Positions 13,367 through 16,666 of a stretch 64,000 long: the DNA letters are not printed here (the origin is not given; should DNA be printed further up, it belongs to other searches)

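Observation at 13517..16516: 999-aa HEAT-repeat (PBS-lyase-like) protein immediately upstream of cheR-cheB: candidate chemosensory output or scaffold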

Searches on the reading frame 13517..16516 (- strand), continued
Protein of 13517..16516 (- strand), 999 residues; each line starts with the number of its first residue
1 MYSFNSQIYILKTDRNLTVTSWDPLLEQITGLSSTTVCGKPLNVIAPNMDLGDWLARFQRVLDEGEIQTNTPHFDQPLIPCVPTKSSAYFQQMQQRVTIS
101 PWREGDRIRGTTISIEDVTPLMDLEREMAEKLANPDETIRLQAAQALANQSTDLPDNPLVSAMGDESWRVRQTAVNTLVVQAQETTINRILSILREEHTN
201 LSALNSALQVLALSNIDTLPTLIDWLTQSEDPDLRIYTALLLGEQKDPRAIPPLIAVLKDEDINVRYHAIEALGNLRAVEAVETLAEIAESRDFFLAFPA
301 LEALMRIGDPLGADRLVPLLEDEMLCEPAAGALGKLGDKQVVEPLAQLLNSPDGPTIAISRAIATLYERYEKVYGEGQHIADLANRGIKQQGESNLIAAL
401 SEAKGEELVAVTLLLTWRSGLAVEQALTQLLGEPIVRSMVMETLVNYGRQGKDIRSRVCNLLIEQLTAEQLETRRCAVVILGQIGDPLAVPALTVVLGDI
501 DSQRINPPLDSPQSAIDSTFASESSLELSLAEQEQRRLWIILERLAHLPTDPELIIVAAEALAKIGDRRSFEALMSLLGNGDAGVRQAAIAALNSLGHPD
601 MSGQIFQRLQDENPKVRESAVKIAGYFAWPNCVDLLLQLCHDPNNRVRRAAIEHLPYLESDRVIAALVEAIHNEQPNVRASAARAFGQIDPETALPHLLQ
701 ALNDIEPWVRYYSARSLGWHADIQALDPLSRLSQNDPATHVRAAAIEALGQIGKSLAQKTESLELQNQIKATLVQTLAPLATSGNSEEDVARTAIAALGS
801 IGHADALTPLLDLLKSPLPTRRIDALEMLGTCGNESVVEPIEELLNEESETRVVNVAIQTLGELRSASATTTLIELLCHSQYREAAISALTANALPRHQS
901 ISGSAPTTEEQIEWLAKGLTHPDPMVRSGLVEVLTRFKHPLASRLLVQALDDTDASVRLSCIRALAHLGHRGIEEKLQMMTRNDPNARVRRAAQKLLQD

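Call 52: find_homologous_proteins(query=A4, max_evalue=0.00001)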
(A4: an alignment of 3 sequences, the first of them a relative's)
Query A4 (3 sequences) (892 aa, profile of the alignment): 2701 proteins with E <= 0.00001 among 8000 candidates; the best 120 are listed.
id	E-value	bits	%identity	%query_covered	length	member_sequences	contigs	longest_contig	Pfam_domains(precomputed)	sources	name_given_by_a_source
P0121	0.0e+0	1659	41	99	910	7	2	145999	PF12717.14,PF00514.30,PF10363.16,PF24714.2,PF12755.14,PF02985.29,PF11865.15,PF14663.12,PF21581.4,PF01347.29,PF03130.23,PF27207.1,PF20168.5,PF13513.13,PF13646.13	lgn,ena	-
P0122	0.0e+0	1562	43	99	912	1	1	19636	PF12717.14,PF00514.30,PF10363.16,PF24714.2,PF02985.29,PF01602.27,PF14663.12,PF21581.4,PF03130.23,PF20168.5,PF13513.13,PF13646.13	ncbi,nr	ncbi:MAG: HEAT repeat domain-containing protein [Syntrophorhabdaceae bacterium]|nr:HEAT repeat domai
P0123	0.0e+0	1417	44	99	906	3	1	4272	PF12717.14,PF00514.30,PF24714.2,PF12755.14,PF02985.29,PF01602.27,PF14663.12,PF21581.4,PF01347.29,PF03130.23,PF20168.5,PF13513.13,PF13646.13,PF23227.2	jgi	-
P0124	0.0e+0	1231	43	68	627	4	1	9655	PF00514.30,PF02985.29,PF03130.23,PF27207.1,PF13513.13,PF13646.13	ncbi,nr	ncbi:MAG TPA: HEAT repeat domain-containing protein, partial [Syntrophorhabdaceae bacterium]|nr:HEAT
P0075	0.0e+0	1194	52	99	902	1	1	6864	PF21581.4,PF12717.14,PF00514.30,PF12755.14,PF02985.29,PF03130.23,PF20168.5,PF13513.13,PF01602.27,PF13646.13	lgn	-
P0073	0.0e+0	1188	54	100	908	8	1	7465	PF12717.14,PF00514.30,PF12755.14,PF02985.29,PF01602.27,PF14663.12,PF21581.4,PF03130.23,PF20168.5,PF13513.13,PF13646.13,PF23227.2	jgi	jgi:HEAT repeat protein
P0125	0.0e+0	1184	63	99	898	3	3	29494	PF21581.4,PF12717.14,PF00514.30,PF02985.29,PF11838.15,PF03130.23,PF08448.17,PF20168.5,PF13513.13,PF01602.27,PF13646.13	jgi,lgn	-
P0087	0.0e+0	1182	50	99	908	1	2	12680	PF21581.4,PF12717.14,PF00514.30,PF12755.14,PF02985.29,PF03130.23,PF20168.5,PF13513.13,PF01602.27,PF13646.13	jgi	jgi:HEAT repeat protein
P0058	0.0e+0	1179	52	100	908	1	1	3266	PF21581.4,PF12717.14,PF00514.30,PF01347.29,PF12755.14,PF02985.29,PF11838.15,PF03130.23,PF20168.5,PF13513.13,PF13646.13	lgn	-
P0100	0.0e+0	1179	52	100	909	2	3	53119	PF21581.4,PF12717.14,PF00514.30,PF24714.2,PF12755.14,PF02985.29,PF03130.23,PF20168.5,PF13513.13,PF01602.27,PF13646.13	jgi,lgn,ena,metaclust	metaclust:\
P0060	0.0e+0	1176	52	99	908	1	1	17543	PF12717.14,PF00514.30,PF12755.14,PF02985.29,PF03130.23,PF20168.5,PF13513.13,PF01602.27,PF13646.13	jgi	jgi:HEAT repeat protein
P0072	0.0e+0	1174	51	99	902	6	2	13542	PF12717.14,PF00514.30,PF24714.2,PF12755.14,PF02985.29,PF01602.27,PF14663.12,PF21581.4,PF03130.23,PF20168.5,PF13513.13,PF13646.13,PF23227.2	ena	-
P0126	0.0e+0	1173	52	99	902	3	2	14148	PF21581.4,PF12717.14,PF00514.30,PF12755.14,PF02985.29,PF03130.23,PF20168.5,PF13513.13,PF01602.27,PF13646.13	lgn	-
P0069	0.0e+0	1173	52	99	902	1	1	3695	PF21581.4,PF12717.14,PF00514.30,PF12755.14,PF02985.29,PF03130.23,PF20168.5,PF13513.13,PF01602.27,PF13646.13,PF23227.2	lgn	-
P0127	0.0e+0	1172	52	99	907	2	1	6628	PF12717.14,PF00514.30,PF10363.16,PF12755.14,PF02985.29,PF22956.3,PF11838.15,PF01602.27,PF21581.4,PF03130.23,PF20168.5,PF13513.13,PF13646.13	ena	-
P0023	0.0e+0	1164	45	83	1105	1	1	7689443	PF12717.14,PF00514.30,PF10363.16,PF24714.2,PF12755.14,PF02985.29,PF22956.3,PF11838.15,PF01602.27,PF14663.12,PF21581.4,PF03130.23,PF20168.5,PF13513.13,PF13646.13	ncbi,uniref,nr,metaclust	ncbi:HEAT repeat domain-containing protein [Oscillatoria acuminata]|uniref:HEAT repeat-containing pr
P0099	0.0e+0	1125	48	99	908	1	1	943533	PF12717.14,PF00514.30,PF12755.14,PF02985.29,PF11838.15,PF01602.27,PF21581.4,PF01347.29,PF03130.23,PF20168.5,PF13513.13,PF13646.13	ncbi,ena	-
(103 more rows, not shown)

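Call 58: predict_structure(alignment_id=A3)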
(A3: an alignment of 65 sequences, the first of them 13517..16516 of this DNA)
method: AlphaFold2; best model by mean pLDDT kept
length: 999 residues; sequences in the alignment: 65
mean_pLDDT: 90.2   pTM: 0.73
mean pLDDT of the five models: 90.2, 89.5, 88.5, 88.3, 87.9
residues with pLDDT >= 90: 698; 70-90: 243; 50-70: 40; < 50: 18
segments of 3 or more residues with pLDDT < 50: 1-3, 514-523
pLDDT, mean of each block of 10 residues (from residue 1): 63 94 88 90 86 84 89 70 85 89 90 90 83 90 86 70 88 87 78 82 82 80 91 91 88 96 97 92 95 95 92 91 94 93 96 94 95 87 95 97 96 96 97 97 96 95 96 97 97 87 55 48 64 88 90 96 95 95 96 94 97 98 96 97 96 95 96 95 97 96 98 97 96 97 98 91 94 97 93 96 93 96 96 90 95 96 93 94 92 62 76 94 93 91 94 93 87 88 88 85
secondary structure, 60 per line:
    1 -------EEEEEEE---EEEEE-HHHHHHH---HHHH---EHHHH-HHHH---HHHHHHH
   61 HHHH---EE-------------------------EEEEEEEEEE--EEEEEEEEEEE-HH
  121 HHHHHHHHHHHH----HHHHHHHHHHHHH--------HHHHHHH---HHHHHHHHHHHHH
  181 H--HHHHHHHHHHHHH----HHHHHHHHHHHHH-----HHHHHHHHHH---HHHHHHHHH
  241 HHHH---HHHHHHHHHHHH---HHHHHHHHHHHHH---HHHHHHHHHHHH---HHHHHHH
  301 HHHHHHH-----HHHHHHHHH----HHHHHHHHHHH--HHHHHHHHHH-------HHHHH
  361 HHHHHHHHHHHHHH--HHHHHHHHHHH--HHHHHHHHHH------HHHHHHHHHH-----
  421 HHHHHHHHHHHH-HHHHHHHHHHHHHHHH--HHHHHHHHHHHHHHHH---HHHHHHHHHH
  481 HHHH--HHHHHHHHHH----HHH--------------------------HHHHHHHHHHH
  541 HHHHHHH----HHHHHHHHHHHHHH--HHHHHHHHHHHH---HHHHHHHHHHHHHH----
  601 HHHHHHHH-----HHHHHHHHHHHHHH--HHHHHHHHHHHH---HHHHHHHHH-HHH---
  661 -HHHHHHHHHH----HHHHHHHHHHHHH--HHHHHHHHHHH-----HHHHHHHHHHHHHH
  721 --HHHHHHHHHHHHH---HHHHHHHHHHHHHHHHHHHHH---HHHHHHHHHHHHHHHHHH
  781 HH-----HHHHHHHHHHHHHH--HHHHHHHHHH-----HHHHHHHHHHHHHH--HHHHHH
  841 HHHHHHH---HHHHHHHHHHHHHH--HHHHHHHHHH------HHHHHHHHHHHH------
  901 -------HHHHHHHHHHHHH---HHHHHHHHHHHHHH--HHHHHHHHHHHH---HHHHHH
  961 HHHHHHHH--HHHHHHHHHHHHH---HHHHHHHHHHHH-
elements in order (helices of 4 or more, strands of 3 or more residues): E8-14 E18-22 H24-30 H34-37 H42-45 H47-50 H54-64 E95-104 E107-117 H119-132 H137-149 H158-164 H168-181 H184-196 H201-213 H219-228 H232-244 H248-259 H263-275 H279-290 H294-307 H313-321 H326-336 H339-348 H356-374 H377-387 H390-399 H406-415 H421-432 H434-449 H452-467 H471-484 H487-496 H530-547 H552-565 H568-579 H583-596 H601-608 H614-627 H630-641 H645-653 H662-671 H676-688 H691-701 H707-720 H723-735 H739-759 H763-782 H788-801 H804-813 H819-832 H835-847 H851-864 H867-876 H883-894 H908-920 H924-937 H940-951 H955-968 H971-983 H987-998

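Call 65: search_protein_families(library=pfam, proteins=[L001:15902-17626:+], max_evalue=1)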
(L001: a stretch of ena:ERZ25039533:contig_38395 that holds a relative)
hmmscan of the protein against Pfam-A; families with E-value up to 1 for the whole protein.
L001:15902-17626:+ (574 aa): 7 families
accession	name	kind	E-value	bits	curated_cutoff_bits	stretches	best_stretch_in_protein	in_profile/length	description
PF02518.31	HATPase_c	-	1e-30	106.9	26.4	1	291-402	1-109/111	Histidine kinase-, DNA gyrase B-, and HSP90-like ATPase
PF00072.30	Response_reg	-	3.9e-21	75.7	30.2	1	447-560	1-110/111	Response regulator receiver domain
PF00512.31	HisKA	-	6.5e-17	61.8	26.9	1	180-244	2-65/66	His Kinase A (phospho-acceptor) domain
PF00989.32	PAS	-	0.001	19.5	22.6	1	36-92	8-68/113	PAS fold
PF08448.16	PAS_4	-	0.0083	16.8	23.1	1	38-152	4-108/110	PAS fold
PF13581.12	HATPase_c_2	-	0.013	16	27.4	1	303-376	39-109/127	Histidine kinase-like ATPase domain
PF14501.12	HATPase_c_5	-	0.062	13.7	22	1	297-384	7-87/102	GHKL domain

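Call 75: search_protein_families(library=pfam, proteins=[L001:7827-9929:+, L002:7718-9814:+, L008:5787-7895:+, L014:5828-7993:+, L020:5798-7921:+, L028:5741-7897:+, L042:5859-7970:+, L066:5760-7823:+], max_evalue=0.00001)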
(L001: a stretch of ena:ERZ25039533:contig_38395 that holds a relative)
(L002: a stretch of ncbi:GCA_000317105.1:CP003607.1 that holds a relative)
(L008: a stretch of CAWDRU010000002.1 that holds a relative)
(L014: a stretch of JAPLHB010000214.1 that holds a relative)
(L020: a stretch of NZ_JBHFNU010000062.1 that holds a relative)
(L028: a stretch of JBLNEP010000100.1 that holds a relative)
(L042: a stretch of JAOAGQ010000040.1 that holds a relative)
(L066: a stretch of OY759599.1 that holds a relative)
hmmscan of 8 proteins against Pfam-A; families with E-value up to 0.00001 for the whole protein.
L001:7827-9929:+ (700 aa): 3 families
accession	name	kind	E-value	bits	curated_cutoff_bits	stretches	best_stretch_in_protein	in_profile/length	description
PF00015.26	MCPsignal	-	1.2e-44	152.6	34.6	1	279-454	8-169/172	Methyl-accepting chemotaxis protein (MCP) signalling domain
PF20155.4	TMP_3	-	7.5e-08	32.7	41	0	81-193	5-117/192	Tape measure protein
PF06103.16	DUF948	-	3.7e-07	30.7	37.2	0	158-223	23-88/89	Bacterial protein of unknown function (DUF948)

L002:7718-9814:+ (698 aa): 3 families
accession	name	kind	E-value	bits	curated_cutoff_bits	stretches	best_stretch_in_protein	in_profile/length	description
PF00015.26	MCPsignal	-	6.8e-41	140.4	34.6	1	284-461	4-167/172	Methyl-accepting chemotaxis protein (MCP) signalling domain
PF04108.17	ATG17_like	-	8.9e-08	32.4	43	0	40-283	52-269/355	Autophagy protein ATG17-like domain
PF20155.4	TMP_3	-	3.5e-06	27.3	41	1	95-263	10-172/192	Tape measure protein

L008:5787-7895:+ (702 aa): 3 families
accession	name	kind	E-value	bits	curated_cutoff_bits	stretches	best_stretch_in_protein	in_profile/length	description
PF00015.26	MCPsignal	-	5.2e-41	140.8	34.6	1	300-454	15-169/172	Methyl-accepting chemotaxis protein (MCP) signalling domain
PF20155.4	TMP_3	-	5.5e-08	33.2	41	0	162-254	2-94/192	Tape measure protein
PF06103.16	DUF948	-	6.6e-07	29.9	37.2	0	161-229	19-87/89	Bacterial protein of unknown function (DUF948)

L014:5828-7993:+ (721 aa): 4 families
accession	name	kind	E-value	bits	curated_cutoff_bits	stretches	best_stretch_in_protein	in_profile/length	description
PF00015.26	MCPsignal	-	3.1e-44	151.3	34.6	1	306-486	2-168/172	Methyl-accepting chemotaxis protein (MCP) signalling domain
PF20155.4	TMP_3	-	3.5e-07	30.6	41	0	170-277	5-112/192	Tape measure protein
PF04108.17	ATG17_like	-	8.3e-07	29.2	43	0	124-299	123-293/355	Autophagy protein ATG17-like domain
PF06103.16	DUF948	-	2.4e-06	28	37.2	0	195-263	20-88/89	Bacterial protein of unknown function (DUF948)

L020:5798-7921:+ (707 aa): 1 family
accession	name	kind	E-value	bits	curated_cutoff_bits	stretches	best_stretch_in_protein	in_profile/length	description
PF00015.26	MCPsignal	-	6.5e-44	150.2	34.6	1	324-473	17-166/172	Methyl-accepting chemotaxis protein (MCP) signalling domain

L028:5741-7897:+ (718 aa): 1 family
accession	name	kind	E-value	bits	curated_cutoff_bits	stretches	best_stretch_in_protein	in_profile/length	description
PF00015.26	MCPsignal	-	1.9e-39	135.7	34.6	1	297-473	4-166/172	Methyl-accepting chemotaxis protein (MCP) signalling domain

L042:5859-7970:+ (703 aa): 2 families
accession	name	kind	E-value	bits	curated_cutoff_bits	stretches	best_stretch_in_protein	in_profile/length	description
PF00015.26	MCPsignal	-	3.2e-51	174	34.6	2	292-467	3-164/172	Methyl-accepting chemotaxis protein (MCP) signalling domain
PF06103.16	DUF948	-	1.1e-06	29.1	37.2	0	155-219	23-87/89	Bacterial protein of unknown function (DUF948)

L066:5760-7823:+ (687 aa): 2 families
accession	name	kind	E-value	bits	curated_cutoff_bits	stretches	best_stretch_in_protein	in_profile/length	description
PF00015.26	MCPsignal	-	8.8e-43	146.6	34.6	1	275-452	4-167/172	Methyl-accepting chemotaxis protein (MCP) signalling domain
PF20155.4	TMP_3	-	1.7e-10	41.4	41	0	165-261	5-101/192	Tape measure protein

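Call 86: fold_search(model_id=the predicted structure, library=pdb)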
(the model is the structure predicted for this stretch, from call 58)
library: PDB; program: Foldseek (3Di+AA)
matches with E <= 10: 1469; with E <= 0.001: 567
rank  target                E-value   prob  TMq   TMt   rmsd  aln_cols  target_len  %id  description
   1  7z8v_D                7.5e-13  1.00  0.28  0.25  23.1      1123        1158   14  CAND1-SCF-SKP2 (SKP1deldel) CAND1 engaged SCF rocked (released 2023-04-19)
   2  7z8t_D                3.6e-12  1.00  0.28  0.25  23.1      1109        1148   14  CAND1-SCF-SKP2 CAND1 engaged SCF rocked (released 2023-04-19)
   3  7zbz_D                3.7e-12  1.00  0.30  0.27  22.8      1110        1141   14  CAND1 delhairpin-SCF-SKP2 CAND1 partly engaged SCF partly rocked (released 2023-04-19)
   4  5j3v_A                2.8e-11  1.00  0.22  0.26  24.5       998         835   14  Crystal structure of human Karyopherin-beta2 bound to the histone H3 tail (released 2016-09-21)
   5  2z5k_A                6.5e-11  1.00  0.24  0.27  24.8       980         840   14  Complex of Transportin 1 with TAP NLS (released 2007-10-23)
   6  6fsq                  1.1e-10  1.00  0.21  0.50  13.6       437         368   25  Structure of A3_bGFPD, an artificial bi-domain protein based on two different alphaRep domains : A3 and a GFP binding do (released 2018-08-08)
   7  4oo6_A                1.2e-10  1.00  0.23  0.26  25.8      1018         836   14  Crystal structure of human KAP-beta2 bound to the NLS of HCC1 (Hepato Cellular Carcinoma protein 1) (released 2014-02-12)
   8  4a0c_A                1.5e-10  1.00  0.26  0.23  25.3      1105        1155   13  Structure of the CAND1-CUL4B-RBX1 complex (released 2011-11-30)
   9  8or3_C                1.5e-10  1.00  0.25  0.23  23.2      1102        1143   13  CAND1-CUL1-RBX1-SKP1-SKP2-DCNL1 (released 2023-06-28)
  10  8cdj_D                1.6e-10  1.00  0.28  0.32  25.7       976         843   13  CAND1 b-hairpin++-SCF-SKP2 CAND1 rolling SCF engaged (released 2023-04-19)
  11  6y5q_u                1.6e-10  1.00  0.21  0.24  21.1       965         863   14  human 17S U2 snRNP (released 2020-06-17)
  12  7q3l_A                1.8e-10  1.00  0.21  0.25  21.8       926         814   14  Human 17S U2 snRNP 5' domain (released 2022-03-30)
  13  8or2_C                2.2e-10  1.00  0.24  0.22  22.9      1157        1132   14  CAND1-CUL1-RBX1-DCNL1 (released 2023-06-28)
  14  2z5o_A                2.8e-10  1.00  0.22  0.25  26.0       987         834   14  Complex of Transportin 1 with JKTBP NLS (released 2007-10-23)
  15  4jlq_A                3.6e-10  1.00  0.25  0.28  26.7      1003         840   13  Crystal structure of human Karyopherin-beta2 bound to the PY-NLS of Saccharomyces cerevisiae NAB2 (released 2013-04-03)
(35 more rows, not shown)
